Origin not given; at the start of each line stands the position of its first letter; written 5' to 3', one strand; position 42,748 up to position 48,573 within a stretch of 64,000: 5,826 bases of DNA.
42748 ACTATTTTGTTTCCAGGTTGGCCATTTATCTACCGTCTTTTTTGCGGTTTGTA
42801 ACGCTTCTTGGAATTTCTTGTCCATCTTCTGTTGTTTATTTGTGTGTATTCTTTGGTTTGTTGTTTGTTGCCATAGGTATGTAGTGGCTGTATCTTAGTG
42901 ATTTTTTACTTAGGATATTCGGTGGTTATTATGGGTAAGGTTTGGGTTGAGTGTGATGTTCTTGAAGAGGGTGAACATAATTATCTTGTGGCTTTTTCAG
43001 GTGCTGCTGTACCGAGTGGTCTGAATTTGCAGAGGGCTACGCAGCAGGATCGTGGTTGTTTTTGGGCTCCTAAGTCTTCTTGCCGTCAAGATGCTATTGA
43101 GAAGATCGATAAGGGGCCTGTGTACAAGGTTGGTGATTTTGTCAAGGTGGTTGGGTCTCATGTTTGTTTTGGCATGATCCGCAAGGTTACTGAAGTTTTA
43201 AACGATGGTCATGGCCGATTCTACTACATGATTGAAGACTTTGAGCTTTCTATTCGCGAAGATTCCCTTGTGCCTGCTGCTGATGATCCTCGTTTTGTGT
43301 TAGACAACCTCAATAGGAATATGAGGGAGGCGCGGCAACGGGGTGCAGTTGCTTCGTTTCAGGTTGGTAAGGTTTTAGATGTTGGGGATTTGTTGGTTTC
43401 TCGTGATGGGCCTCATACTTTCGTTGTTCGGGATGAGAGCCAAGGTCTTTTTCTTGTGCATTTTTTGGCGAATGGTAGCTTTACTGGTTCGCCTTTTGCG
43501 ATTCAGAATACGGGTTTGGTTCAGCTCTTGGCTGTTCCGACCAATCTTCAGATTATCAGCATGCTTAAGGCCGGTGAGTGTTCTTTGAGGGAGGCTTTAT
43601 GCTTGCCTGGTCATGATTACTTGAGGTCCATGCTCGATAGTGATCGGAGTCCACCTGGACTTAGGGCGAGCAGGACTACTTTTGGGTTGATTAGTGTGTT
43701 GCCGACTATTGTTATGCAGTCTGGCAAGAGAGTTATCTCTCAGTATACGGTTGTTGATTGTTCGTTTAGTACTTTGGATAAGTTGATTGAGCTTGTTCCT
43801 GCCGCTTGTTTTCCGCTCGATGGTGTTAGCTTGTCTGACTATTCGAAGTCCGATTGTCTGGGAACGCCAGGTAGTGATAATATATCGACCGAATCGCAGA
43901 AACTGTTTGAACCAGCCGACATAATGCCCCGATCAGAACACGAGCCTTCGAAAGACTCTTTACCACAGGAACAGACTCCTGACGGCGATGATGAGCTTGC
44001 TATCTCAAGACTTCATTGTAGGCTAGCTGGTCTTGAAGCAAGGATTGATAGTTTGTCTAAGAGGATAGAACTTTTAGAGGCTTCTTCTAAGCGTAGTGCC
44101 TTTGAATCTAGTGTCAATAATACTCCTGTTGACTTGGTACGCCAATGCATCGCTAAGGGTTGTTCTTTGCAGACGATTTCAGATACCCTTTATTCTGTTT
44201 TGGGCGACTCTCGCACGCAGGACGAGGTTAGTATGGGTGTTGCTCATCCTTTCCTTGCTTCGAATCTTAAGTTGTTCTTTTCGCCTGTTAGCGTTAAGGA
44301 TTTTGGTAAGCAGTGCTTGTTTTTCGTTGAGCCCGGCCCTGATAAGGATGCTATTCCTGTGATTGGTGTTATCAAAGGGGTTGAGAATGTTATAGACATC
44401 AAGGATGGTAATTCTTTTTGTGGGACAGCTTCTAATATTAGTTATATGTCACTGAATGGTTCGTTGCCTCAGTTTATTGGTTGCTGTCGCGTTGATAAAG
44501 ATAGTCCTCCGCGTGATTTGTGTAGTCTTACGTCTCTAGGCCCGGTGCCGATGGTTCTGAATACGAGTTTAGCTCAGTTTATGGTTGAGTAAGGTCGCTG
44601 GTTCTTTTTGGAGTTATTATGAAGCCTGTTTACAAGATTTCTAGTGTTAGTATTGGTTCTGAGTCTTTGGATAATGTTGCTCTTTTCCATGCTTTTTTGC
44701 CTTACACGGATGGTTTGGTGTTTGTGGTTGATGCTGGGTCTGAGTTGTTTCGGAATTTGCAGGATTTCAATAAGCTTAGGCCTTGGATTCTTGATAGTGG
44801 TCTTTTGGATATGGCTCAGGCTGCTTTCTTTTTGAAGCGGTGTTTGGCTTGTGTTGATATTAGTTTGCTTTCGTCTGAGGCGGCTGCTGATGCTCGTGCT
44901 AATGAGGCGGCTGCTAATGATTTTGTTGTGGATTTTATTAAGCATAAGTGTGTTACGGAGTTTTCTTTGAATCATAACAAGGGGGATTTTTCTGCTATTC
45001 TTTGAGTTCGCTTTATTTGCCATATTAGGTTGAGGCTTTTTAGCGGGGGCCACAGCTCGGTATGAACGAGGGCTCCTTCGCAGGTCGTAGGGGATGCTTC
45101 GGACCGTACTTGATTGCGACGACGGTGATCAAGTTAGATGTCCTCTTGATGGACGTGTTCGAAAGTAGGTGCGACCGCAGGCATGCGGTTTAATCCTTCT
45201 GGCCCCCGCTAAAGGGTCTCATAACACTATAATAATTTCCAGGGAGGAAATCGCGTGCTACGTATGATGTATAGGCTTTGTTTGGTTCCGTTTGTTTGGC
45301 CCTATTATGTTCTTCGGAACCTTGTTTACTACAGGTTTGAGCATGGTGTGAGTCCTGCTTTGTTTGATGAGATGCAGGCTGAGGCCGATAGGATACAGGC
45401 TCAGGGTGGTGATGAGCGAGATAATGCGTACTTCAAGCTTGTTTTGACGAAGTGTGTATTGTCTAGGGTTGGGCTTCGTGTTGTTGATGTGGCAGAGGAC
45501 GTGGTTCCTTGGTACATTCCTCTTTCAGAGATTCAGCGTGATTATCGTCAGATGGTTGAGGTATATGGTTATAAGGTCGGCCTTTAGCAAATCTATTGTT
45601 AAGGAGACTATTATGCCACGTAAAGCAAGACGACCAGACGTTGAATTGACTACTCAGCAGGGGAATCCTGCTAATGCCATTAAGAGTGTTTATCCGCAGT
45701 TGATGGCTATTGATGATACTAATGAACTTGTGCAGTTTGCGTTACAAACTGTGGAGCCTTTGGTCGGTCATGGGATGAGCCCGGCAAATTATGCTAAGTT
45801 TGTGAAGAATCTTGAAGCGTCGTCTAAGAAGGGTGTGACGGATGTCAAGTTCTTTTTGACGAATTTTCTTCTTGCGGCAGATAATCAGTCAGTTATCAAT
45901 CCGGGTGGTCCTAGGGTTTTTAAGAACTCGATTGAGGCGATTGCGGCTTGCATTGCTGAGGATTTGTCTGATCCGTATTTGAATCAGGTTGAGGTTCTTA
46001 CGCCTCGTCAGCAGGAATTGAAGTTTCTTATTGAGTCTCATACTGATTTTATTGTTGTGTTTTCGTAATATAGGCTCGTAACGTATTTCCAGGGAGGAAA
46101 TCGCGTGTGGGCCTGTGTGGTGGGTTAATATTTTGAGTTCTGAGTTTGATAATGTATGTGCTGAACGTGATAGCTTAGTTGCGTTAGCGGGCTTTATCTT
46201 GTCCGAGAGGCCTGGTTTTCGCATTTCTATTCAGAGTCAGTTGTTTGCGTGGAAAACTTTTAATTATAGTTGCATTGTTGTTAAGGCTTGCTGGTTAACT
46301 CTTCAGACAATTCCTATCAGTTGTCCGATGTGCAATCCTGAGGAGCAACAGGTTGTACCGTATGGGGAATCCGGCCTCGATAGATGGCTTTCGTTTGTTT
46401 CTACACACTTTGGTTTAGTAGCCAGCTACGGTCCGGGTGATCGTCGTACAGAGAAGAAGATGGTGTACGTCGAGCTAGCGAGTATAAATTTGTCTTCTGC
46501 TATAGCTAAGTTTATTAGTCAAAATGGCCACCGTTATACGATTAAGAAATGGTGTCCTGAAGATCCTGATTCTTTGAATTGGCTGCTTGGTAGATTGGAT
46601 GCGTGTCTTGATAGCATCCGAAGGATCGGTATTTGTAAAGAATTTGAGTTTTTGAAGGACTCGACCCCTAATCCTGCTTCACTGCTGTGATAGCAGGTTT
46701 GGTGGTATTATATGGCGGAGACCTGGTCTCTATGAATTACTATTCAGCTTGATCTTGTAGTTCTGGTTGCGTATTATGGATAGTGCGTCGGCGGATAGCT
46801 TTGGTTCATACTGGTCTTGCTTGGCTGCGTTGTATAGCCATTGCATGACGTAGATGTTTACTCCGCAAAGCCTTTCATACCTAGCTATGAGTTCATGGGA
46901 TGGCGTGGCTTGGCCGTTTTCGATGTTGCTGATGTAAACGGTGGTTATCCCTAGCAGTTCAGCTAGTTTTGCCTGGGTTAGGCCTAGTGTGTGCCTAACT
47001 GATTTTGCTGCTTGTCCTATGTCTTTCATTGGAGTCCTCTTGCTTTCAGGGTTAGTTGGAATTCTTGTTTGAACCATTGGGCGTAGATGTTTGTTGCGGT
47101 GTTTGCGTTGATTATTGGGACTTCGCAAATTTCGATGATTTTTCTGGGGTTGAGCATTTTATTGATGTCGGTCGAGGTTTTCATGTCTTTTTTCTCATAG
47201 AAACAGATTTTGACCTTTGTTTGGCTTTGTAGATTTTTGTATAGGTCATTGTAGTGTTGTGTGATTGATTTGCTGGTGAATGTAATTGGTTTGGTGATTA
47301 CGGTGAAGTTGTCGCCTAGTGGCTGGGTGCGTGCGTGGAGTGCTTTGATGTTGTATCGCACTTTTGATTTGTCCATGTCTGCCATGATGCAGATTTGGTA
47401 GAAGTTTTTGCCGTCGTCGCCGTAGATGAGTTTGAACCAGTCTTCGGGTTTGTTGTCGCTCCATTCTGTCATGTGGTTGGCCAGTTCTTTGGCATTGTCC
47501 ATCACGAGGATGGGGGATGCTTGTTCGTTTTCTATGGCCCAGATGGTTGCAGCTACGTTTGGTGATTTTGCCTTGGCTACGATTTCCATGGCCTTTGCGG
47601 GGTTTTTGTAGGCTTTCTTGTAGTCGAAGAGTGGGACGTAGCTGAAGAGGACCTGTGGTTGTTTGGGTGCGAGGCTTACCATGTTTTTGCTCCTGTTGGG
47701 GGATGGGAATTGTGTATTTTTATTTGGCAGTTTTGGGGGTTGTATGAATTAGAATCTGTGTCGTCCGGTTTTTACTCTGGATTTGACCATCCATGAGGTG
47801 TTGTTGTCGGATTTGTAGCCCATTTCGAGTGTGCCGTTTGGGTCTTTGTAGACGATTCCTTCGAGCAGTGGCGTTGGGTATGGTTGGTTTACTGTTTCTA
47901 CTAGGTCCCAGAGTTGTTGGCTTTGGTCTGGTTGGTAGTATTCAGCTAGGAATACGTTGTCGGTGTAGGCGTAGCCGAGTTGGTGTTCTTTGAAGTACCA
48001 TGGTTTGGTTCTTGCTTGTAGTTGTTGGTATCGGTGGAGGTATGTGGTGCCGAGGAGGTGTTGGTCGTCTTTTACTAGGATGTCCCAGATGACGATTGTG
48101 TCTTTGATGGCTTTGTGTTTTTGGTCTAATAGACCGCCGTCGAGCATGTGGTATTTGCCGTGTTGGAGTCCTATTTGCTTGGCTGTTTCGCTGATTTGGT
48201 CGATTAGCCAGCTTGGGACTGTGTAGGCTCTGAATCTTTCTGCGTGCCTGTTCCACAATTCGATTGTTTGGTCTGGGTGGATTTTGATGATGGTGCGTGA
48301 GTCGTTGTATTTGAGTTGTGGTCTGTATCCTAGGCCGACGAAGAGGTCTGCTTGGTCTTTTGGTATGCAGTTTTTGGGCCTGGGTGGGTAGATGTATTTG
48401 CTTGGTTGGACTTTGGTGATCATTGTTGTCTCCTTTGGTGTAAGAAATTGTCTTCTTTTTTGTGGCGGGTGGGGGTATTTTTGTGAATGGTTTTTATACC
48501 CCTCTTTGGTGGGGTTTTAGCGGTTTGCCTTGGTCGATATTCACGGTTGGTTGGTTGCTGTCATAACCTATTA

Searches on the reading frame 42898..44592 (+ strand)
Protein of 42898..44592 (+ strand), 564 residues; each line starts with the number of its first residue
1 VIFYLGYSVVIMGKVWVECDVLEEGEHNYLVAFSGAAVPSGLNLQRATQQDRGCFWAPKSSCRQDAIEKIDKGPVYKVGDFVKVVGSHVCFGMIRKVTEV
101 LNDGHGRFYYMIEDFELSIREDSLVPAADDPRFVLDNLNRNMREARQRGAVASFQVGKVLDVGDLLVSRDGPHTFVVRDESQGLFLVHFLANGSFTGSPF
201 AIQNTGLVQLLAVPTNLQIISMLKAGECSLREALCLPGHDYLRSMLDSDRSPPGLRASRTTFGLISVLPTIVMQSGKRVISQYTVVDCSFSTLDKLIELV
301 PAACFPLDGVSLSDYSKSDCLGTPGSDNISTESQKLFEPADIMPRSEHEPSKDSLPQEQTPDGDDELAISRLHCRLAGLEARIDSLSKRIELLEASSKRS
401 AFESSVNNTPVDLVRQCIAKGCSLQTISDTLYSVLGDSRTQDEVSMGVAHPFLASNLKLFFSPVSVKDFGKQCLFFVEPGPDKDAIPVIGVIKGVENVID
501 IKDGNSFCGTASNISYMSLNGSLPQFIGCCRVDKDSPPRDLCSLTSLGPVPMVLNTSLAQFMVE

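Call 6: search_protein_families(library=pfam, proteins=[window:42898-44592:+], max_evalue=0.001)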
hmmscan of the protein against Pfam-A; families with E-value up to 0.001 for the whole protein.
window:42898-44592:+ (564 aa): 0 families

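Call 17: search_protein_families(library=phrogs, proteins=[window:42898-44592:+], max_evalue=0.001)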
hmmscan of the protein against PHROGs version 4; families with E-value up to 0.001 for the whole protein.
window:42898-44592:+ (564 aa): 0 families

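Call 21: search_dna_similar(query=window:42898-44592:+, collection=phages, mode=protein, max_rows=10, max_evalue=0.001)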
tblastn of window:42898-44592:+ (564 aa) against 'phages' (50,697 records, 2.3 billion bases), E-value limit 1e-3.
No match.

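Call 37: find_related_loci(query=window:42898-44592:+, collection=viral_contigs, flank=10000)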
Query window:42898-44592:+ (564 aa) in viral_contigs; peptide patterns used: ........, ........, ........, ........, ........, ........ (x = any residue, [..] = any of these).
4 stretches matched a pattern, but none encodes a relative of the query by tblastn (E <= 1e-3).

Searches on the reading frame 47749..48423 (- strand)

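Call 18: search_protein_families(library=phrogs, proteins=[window:47749-48423:-], max_evalue=0.001)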
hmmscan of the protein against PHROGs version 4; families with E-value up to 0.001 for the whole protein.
window:47749-48423:- (224 aa): 1 family
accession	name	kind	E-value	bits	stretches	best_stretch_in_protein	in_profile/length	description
phrog_114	-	DNA, RNA and nucleotide metabolism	0.00028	20.6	0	36-205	244-410/634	ATP-dependent DNA ligase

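Call 84: search_protein_families(library=pfam, proteins=[window:47749-48423:-], max_evalue=0.001)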
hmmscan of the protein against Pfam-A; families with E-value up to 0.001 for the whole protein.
window:47749-48423:- (224 aa): 1 family
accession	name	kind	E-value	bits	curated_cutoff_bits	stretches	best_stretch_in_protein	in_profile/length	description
PF01068.26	DNA_ligase_A_M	-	1.2e-05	25.5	26.2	0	104-206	111-198/204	ATP dependent DNA ligase domain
